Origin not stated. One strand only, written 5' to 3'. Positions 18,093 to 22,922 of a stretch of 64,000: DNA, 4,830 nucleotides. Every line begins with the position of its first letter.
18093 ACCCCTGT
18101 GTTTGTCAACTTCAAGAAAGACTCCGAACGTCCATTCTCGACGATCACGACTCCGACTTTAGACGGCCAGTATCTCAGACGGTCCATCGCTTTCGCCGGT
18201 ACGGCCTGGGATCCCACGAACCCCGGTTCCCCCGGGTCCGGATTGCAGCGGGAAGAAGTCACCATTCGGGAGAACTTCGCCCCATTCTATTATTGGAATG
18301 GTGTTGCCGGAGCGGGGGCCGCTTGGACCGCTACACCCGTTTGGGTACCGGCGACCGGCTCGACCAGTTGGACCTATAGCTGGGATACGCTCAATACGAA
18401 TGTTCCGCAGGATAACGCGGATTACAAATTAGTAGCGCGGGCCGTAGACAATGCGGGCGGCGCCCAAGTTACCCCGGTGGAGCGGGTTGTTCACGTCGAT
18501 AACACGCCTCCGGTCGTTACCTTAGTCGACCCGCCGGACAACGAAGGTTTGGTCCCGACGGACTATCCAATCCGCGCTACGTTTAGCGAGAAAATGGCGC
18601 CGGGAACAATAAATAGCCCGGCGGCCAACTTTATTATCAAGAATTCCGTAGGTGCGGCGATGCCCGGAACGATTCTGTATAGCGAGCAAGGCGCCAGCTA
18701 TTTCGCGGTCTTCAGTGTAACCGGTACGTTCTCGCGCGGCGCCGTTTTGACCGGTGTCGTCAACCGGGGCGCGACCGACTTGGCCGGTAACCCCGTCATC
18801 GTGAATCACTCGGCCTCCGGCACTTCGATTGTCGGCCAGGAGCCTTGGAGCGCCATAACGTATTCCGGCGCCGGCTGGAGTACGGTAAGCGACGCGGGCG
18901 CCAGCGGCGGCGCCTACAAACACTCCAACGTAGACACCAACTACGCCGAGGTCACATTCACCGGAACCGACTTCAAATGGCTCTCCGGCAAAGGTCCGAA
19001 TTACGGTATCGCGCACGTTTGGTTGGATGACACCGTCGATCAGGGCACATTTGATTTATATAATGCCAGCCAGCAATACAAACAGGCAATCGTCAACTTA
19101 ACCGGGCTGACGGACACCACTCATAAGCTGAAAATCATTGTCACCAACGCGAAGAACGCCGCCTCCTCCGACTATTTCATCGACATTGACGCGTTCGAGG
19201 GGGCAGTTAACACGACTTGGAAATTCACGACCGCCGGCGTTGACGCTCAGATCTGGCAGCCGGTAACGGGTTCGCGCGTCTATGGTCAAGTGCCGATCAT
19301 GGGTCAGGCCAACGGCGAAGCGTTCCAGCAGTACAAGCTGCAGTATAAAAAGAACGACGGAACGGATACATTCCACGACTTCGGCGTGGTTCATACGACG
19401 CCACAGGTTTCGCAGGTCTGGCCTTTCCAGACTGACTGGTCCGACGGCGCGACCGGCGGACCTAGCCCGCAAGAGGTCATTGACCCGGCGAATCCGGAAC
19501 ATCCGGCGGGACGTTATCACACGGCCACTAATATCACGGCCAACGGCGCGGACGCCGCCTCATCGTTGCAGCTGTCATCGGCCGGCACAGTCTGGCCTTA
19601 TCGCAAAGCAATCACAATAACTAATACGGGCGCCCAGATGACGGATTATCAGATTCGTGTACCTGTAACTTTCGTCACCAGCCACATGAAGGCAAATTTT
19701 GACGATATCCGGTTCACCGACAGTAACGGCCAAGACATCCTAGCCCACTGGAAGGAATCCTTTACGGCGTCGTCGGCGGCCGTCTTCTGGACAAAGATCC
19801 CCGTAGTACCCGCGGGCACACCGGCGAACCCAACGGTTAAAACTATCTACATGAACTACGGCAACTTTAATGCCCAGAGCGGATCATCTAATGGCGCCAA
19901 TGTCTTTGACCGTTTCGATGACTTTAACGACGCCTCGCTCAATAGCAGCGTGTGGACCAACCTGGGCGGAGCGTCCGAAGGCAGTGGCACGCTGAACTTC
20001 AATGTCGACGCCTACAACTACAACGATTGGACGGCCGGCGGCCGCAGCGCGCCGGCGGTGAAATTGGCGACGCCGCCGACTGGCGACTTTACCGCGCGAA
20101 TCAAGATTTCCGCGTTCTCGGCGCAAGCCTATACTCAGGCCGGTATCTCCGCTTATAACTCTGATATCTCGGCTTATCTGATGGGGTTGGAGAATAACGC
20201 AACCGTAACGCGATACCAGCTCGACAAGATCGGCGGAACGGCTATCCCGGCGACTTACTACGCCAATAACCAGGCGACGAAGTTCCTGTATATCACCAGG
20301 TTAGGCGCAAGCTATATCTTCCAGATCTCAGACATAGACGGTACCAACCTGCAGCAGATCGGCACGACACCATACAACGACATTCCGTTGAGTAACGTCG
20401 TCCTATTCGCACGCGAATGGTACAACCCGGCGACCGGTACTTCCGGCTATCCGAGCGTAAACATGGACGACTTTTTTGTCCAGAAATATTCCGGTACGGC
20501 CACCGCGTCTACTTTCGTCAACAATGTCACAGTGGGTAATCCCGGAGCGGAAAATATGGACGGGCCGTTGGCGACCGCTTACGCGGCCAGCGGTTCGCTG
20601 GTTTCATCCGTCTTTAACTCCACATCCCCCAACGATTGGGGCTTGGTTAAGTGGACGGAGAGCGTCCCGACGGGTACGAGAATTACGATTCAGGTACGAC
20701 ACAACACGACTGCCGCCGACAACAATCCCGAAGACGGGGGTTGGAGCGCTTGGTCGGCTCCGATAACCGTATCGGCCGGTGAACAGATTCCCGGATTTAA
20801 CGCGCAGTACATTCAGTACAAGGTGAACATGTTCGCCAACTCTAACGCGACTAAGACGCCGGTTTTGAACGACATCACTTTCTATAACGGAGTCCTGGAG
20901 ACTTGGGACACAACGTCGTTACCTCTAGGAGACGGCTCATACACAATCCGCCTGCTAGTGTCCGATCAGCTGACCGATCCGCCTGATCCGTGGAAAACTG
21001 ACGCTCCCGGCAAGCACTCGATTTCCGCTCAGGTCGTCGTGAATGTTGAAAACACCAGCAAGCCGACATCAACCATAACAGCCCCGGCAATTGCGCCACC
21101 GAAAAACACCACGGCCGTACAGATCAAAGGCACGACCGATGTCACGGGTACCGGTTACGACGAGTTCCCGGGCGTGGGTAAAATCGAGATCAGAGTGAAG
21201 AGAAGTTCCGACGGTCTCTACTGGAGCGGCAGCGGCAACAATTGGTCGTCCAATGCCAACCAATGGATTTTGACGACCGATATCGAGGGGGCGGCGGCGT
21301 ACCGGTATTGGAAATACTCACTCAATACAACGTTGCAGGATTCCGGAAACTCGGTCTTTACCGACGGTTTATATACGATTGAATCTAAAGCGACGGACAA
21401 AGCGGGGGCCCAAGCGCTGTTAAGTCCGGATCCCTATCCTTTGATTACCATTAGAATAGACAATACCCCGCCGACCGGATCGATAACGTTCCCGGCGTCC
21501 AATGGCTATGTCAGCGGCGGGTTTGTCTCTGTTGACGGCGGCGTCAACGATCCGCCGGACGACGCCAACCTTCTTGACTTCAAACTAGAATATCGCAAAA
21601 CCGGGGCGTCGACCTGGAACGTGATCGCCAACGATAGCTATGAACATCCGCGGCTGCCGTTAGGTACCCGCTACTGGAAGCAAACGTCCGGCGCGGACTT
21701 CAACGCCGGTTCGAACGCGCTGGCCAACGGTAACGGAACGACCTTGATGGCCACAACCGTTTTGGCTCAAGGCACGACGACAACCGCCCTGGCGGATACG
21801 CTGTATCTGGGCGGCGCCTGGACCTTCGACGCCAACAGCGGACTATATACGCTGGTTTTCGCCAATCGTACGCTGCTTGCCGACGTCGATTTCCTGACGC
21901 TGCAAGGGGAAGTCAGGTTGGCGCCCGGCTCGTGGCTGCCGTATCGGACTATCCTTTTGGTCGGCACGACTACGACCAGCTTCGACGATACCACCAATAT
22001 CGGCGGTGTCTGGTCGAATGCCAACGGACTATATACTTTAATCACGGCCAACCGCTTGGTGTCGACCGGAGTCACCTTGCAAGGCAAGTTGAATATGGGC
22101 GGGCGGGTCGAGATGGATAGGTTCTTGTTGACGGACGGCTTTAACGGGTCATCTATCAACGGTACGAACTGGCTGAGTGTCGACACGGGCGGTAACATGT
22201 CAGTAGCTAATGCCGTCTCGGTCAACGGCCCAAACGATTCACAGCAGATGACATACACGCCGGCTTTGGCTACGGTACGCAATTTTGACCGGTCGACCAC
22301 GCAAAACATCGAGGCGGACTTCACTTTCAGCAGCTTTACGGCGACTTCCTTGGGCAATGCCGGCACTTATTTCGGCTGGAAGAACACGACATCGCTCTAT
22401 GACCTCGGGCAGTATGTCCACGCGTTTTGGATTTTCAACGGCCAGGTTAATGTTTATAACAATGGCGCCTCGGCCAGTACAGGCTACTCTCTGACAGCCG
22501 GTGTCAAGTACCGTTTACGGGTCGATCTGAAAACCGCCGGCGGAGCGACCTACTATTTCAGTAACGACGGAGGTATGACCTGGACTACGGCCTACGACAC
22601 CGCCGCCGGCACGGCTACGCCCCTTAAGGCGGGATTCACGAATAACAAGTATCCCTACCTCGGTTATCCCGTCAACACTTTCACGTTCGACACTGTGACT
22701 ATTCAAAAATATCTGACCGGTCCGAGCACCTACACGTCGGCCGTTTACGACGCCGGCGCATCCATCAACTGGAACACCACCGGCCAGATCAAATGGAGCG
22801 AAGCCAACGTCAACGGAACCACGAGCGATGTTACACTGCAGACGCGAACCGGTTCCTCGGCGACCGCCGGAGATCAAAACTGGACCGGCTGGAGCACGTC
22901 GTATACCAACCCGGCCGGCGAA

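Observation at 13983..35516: Single 21.5-kb ORF encoding a 7177-aa mosaic surface protein that ends in a multiheme cytochrome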

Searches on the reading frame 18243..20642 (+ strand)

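Call 16: search_protein_families(library=pfam, proteins=[window:18243-20642:+], max_evalue=0.1)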
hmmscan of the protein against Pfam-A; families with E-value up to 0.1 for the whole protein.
window:18243-20642:+ (800 aa): 3 families
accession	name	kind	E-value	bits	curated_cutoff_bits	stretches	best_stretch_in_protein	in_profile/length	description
PF10102.14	DUF2341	-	1.1e-19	71.1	23.4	1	485-572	1-82/84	Domain of unknown function (DUF2341)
PF13205.12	Big_5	-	5e-10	40.5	23.6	1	86-184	1-94/105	Bacterial Ig-like domain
PF07081.18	DUF1349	-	0.031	14.4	32.4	0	600-640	34-74/179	Protein of unknown function (DUF1349)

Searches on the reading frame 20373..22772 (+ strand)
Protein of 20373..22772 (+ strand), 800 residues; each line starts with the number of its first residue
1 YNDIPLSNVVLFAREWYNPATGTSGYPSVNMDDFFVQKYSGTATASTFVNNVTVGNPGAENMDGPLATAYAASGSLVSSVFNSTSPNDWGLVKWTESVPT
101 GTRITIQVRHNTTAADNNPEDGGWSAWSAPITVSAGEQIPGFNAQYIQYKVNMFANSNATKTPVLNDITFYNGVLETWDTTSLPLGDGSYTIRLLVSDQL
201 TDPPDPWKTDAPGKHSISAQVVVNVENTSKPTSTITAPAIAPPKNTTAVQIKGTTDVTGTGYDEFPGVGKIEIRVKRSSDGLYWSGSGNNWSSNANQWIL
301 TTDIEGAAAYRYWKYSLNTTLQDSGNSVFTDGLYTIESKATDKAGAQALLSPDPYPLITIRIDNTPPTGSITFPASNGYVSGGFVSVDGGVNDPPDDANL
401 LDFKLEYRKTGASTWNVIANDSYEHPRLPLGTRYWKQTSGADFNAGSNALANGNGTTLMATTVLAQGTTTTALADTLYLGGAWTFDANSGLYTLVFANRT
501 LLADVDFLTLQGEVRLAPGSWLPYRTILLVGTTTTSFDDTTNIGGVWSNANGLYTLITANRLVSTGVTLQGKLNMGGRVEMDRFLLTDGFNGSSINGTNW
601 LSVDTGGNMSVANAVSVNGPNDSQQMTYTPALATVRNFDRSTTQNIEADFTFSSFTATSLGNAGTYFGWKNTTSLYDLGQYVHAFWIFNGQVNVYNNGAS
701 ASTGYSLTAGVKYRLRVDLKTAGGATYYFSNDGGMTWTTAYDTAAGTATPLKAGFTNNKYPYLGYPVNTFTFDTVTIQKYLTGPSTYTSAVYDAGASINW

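Call 16: search_protein_families(library=pfam, proteins=[window:20373-22772:+], max_evalue=0.1)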
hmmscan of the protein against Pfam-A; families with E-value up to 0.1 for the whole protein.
window:20373-22772:+ (800 aa): 1 family
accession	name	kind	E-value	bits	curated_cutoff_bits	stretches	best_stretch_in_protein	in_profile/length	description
PF02012.26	BNR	-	0.017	15.4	27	0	728-738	1-11/12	BNR/Asp-box repeat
